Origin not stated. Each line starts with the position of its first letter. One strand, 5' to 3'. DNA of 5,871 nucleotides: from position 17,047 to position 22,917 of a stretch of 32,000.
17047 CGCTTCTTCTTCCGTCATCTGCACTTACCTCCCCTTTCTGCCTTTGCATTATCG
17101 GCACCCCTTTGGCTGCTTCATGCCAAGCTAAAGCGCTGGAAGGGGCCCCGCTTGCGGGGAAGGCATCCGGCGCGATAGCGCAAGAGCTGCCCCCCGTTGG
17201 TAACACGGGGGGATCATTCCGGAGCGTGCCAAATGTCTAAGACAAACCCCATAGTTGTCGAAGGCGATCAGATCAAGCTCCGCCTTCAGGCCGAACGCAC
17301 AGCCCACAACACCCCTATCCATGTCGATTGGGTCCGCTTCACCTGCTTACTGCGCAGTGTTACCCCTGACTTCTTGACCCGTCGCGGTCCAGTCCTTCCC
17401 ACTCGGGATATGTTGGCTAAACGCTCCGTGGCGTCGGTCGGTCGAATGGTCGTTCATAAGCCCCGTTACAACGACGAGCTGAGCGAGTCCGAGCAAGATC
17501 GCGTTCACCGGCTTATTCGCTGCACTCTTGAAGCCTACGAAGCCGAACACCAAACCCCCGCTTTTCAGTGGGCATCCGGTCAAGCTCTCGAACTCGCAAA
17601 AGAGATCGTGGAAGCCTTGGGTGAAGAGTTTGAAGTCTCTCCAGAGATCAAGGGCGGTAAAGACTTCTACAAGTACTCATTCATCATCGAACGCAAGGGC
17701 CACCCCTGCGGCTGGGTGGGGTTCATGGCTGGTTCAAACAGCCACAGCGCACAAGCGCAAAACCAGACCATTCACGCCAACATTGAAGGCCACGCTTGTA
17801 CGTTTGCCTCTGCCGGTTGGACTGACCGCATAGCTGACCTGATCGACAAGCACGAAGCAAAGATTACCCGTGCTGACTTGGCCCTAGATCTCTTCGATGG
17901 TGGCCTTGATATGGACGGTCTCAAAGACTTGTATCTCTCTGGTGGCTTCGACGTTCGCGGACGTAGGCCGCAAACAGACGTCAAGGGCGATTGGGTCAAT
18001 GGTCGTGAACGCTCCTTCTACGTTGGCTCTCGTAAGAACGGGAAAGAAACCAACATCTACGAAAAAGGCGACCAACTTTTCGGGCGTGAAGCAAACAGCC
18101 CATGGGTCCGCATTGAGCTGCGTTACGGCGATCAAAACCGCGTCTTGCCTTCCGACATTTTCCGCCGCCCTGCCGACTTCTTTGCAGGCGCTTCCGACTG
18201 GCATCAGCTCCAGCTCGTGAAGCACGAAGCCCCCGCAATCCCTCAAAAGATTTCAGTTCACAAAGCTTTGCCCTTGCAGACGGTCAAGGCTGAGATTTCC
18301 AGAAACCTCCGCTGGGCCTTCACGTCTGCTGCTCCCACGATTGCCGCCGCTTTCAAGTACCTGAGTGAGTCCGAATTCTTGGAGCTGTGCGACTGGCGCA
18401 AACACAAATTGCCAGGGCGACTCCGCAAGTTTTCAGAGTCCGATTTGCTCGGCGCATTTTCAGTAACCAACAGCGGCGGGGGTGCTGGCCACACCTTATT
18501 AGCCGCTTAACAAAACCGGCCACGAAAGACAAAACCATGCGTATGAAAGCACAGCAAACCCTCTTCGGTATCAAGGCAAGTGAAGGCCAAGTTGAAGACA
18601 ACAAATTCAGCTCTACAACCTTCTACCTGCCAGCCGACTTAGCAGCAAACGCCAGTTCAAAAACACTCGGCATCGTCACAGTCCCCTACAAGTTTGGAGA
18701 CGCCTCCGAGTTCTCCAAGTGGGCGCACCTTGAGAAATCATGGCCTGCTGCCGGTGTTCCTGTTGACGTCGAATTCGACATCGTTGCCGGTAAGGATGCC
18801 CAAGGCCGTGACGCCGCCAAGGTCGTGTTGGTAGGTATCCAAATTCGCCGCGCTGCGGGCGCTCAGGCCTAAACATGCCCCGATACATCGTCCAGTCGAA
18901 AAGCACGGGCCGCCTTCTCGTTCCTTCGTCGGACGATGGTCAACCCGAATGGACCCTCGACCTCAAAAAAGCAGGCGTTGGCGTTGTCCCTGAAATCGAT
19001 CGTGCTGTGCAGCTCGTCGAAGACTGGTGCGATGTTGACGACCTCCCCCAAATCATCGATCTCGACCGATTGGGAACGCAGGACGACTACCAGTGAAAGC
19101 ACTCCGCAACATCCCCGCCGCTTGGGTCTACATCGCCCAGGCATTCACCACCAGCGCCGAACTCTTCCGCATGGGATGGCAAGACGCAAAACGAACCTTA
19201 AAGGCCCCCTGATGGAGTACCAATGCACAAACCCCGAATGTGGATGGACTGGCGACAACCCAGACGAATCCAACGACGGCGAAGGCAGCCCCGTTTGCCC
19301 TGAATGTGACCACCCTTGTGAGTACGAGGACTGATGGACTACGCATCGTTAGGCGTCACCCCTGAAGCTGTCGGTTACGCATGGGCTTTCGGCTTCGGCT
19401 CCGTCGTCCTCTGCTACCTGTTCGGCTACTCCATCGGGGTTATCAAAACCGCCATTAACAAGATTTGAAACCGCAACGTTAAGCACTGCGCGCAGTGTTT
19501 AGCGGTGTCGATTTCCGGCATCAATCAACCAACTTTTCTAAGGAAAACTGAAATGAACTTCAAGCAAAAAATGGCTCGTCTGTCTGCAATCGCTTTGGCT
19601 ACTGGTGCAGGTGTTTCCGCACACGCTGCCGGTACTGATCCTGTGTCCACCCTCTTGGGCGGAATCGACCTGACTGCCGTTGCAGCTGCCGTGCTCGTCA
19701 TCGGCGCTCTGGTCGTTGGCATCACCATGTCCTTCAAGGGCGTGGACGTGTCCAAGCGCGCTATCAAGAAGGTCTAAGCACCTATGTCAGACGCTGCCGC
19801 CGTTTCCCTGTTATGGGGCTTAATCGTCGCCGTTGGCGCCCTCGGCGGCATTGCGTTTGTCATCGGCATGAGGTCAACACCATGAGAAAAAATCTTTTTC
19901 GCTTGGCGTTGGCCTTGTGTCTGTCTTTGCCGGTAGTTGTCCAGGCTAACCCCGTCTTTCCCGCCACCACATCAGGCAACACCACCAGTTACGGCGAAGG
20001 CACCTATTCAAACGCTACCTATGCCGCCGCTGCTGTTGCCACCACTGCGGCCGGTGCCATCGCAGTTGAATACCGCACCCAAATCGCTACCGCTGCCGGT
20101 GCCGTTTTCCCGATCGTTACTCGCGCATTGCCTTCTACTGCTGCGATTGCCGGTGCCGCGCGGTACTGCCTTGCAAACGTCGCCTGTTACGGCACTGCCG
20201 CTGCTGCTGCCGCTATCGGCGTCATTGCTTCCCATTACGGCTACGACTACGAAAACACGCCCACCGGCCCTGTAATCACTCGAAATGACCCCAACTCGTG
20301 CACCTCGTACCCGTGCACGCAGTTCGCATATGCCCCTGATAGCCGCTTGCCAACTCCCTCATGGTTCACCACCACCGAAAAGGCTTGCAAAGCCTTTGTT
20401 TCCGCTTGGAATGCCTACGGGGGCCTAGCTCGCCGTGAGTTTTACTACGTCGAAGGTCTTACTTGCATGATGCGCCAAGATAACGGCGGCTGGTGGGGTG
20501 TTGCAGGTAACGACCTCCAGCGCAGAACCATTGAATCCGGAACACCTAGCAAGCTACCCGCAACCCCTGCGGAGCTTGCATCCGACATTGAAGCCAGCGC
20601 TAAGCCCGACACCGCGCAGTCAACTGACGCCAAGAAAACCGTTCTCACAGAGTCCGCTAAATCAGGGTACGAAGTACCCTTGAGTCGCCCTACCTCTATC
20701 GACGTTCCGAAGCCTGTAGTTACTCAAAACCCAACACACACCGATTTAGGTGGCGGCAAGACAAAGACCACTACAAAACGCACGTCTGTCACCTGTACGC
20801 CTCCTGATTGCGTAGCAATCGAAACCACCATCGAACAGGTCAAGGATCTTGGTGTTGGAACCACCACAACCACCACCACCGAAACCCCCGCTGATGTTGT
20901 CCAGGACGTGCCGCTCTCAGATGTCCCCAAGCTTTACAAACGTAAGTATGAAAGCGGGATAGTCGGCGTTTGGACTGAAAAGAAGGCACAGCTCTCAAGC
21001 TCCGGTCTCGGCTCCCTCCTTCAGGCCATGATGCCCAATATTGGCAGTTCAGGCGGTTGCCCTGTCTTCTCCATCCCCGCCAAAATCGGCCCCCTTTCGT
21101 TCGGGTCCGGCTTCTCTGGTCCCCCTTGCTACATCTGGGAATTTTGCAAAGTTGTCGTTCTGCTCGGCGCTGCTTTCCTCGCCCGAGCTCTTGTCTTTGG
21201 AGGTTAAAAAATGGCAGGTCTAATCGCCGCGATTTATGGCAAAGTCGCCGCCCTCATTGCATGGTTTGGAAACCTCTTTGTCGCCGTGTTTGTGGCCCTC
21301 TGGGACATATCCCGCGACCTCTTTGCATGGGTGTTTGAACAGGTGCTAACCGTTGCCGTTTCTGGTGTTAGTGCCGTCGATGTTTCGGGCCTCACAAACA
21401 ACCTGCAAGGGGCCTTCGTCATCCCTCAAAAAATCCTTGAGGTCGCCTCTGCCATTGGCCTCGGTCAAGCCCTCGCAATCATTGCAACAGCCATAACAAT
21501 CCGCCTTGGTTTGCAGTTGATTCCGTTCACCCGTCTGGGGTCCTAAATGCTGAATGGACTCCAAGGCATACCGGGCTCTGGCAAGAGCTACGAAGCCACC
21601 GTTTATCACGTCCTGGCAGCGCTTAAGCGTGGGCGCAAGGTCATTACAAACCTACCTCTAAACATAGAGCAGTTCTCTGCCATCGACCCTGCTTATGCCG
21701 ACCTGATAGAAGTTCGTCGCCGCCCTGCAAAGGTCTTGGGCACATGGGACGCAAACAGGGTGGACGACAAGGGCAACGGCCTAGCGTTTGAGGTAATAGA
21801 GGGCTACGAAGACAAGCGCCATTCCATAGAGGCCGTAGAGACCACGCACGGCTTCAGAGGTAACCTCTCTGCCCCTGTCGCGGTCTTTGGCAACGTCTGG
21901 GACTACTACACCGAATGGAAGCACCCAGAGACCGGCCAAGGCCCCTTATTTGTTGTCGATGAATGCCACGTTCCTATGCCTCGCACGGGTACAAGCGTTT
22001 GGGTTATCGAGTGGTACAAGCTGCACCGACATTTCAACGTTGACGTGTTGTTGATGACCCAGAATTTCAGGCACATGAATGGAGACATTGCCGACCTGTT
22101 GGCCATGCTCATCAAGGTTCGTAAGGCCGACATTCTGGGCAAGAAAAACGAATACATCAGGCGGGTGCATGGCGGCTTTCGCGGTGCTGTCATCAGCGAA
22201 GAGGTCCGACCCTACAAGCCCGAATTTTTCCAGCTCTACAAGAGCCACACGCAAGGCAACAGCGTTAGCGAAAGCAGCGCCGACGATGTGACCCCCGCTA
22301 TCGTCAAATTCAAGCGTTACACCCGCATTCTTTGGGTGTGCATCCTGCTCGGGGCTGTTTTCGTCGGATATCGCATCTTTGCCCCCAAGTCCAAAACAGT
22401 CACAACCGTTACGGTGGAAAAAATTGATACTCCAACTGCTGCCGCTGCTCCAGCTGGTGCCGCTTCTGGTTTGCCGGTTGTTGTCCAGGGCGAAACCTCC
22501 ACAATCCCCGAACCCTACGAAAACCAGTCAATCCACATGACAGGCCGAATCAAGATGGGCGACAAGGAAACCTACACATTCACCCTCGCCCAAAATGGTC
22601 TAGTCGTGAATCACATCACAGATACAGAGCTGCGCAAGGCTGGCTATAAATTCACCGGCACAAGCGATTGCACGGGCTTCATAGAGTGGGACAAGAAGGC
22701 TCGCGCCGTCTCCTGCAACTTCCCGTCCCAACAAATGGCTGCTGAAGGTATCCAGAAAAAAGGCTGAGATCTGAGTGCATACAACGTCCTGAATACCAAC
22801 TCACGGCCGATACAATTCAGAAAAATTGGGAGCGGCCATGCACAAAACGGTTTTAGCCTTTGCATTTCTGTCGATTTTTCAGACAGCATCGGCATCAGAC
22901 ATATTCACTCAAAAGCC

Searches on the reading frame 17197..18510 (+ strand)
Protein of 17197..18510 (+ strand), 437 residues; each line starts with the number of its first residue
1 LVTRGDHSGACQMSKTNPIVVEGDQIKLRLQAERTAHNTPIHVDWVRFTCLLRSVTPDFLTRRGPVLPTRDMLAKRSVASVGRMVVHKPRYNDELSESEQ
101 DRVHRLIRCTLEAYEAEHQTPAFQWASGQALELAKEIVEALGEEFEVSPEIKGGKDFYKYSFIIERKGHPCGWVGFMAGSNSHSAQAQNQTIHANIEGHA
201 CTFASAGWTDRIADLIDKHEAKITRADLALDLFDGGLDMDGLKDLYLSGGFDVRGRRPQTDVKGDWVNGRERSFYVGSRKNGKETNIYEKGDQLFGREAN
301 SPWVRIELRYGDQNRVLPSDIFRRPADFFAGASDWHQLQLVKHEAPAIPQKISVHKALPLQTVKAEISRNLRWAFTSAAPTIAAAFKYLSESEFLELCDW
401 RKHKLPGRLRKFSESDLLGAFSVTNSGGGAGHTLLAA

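Call 40: search_protein_families(library=pfam, proteins=[window:17197-18510:+], max_evalue=0.1)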
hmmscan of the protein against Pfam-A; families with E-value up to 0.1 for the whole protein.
window:17197-18510:+ (437 aa): 1 family
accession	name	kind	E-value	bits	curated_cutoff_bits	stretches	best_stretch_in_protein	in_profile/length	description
PF02486.25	Rep_trans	-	5.3e-22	78.8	29.6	1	221-391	1-193/201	Replication initiation factor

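Call 79: search_dna_similar(query=window:17197-18510:+, collection=phages, mode=protein, max_evalue=0.00001, max_rows=12)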
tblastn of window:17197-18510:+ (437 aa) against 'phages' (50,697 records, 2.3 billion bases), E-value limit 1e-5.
Records with a match: 63; places in all: 63; records where one place covers at least 80% of the query: 0.
Best place of each record, by identity: <60% 63.
By first word of the organism name: Ralstonia 33; Inovirus 15; Stenotrophomonas 6; Xanthomonas 3; Dulem 3; Vibrio 2; Inoviridae 1.
By host as written in the record: Ralstonia solanacearum 27; Homo sapiens 15; - 6; Stenotrophomonas maltophilia 2; Stenotrophomonas maltophilia Khak84 2; Varecia variegata 2; Vibrio cholerae str. 10E09PW02 2; Ralstonia solanacearum R299, UW30 1; and 6 more.
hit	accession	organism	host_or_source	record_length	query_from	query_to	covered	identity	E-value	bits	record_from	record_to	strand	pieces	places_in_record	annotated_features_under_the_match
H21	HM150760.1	Stenotrophomonas phage phiSHP2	Stenotrophomonas maltophilia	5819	130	372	56%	30.3%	2e-11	72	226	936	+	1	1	phage replication protein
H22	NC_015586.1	Stenotrophomonas phage phiSHP2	Stenotrophomonas maltophilia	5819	130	372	56%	30.3%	2e-11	72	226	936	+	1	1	phage replication protein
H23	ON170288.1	Ralstonia phage YO169_3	Ralstonia solanacearum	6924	145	361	50%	32.2%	7e-10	67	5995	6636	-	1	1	record has no annotation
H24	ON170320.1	Ralstonia phage YO188_1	Ralstonia solanacearum R299, UW30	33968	145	361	50%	32.2%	8e-10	67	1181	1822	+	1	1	record has no annotation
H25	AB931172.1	Ralstonia phage RS611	Ralstonia solanacearum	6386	145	361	50%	32.2%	2e-9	66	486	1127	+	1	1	hypothetical protein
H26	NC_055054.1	Ralstonia phage RS611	Ralstonia solanacearum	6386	145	361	50%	32.2%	2e-9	66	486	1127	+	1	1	hypothetical protein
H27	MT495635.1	Ralstonia phage RSBg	Ralstonia solanacearum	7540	145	361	50%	32.2%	2e-9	66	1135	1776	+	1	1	hypothetical protein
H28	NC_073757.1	Ralstonia phage RSBg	Ralstonia solanacearum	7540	145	361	50%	32.2%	2e-9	66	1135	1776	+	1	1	hypothetical protein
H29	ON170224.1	Ralstonia phage YO131_4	Ralstonia solanacearum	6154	145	361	50%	32.2%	3e-9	66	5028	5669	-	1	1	record has no annotation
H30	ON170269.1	Ralstonia phage YO161_1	Ralstonia solanacearum R470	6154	145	361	50%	32.2%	3e-9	66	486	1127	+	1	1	record has no annotation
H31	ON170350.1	Ralstonia phage YO378_2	Ralstonia solanacearum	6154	145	361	50%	32.2%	3e-9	66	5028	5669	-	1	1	record has no annotation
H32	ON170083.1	Ralstonia phage YO040_2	Ralstonia solanacearum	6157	145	361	50%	32.2%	3e-9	66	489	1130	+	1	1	record has no annotation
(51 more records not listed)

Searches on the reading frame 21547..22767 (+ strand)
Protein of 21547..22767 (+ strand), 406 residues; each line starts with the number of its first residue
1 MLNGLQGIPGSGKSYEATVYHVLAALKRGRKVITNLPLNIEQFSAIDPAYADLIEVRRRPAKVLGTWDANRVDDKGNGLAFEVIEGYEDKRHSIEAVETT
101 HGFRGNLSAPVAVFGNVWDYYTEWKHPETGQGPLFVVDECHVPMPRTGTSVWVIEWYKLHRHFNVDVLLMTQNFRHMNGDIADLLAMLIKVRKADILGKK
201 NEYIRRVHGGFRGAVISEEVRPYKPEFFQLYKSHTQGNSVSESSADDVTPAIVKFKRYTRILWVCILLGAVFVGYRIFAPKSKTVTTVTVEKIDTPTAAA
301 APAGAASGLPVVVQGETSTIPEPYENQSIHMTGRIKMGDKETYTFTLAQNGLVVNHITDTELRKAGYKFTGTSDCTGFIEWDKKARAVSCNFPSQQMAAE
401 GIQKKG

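Call 6: search_protein_families(library=pfam, proteins=[window:21547-22767:+], max_evalue=1)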
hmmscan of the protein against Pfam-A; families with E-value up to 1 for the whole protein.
window:21547-22767:+ (406 aa): 2 families
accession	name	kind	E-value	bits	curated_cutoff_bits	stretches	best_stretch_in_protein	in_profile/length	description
PF05707.18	Zot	-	4.4e-22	79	20.3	2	115-237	66-196/197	Zonular occludens toxin (Zot)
PF13537.11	GATase_7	-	0.12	12.9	25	1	338-377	17-57/123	Glutamine amidotransferase domain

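Call 7: search_protein_families(library=phrogs, proteins=[window:21547-22767:+], max_evalue=1)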
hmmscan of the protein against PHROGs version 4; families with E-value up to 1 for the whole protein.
window:21547-22767:+ (406 aa): 6 families
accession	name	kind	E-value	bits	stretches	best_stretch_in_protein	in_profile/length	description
phrog_197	-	moron, auxiliary metabolic gene and host takeover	5.7e-60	205.1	1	1-397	27-386/486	Zot-like toxin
phrog_11271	-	head and packaging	2.4e-20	73.9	2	2-43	3-44/145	head morphogenesis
phrog_1041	-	moron, auxiliary metabolic gene and host takeover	4.8e-17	63.5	1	155-399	126-385/420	CTXphi Zot-like toxin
phrog_1675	-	head and packaging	1.9e-07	31.8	2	7-47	8-47/353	morphogenesis (protein I of M13)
phrog_20922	-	head and packaging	5.9e-05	23.1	1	1-38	1-37/318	head morphogenesis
phrog_33291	-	unknown function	0.0016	19.3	1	7-37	8-42/190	-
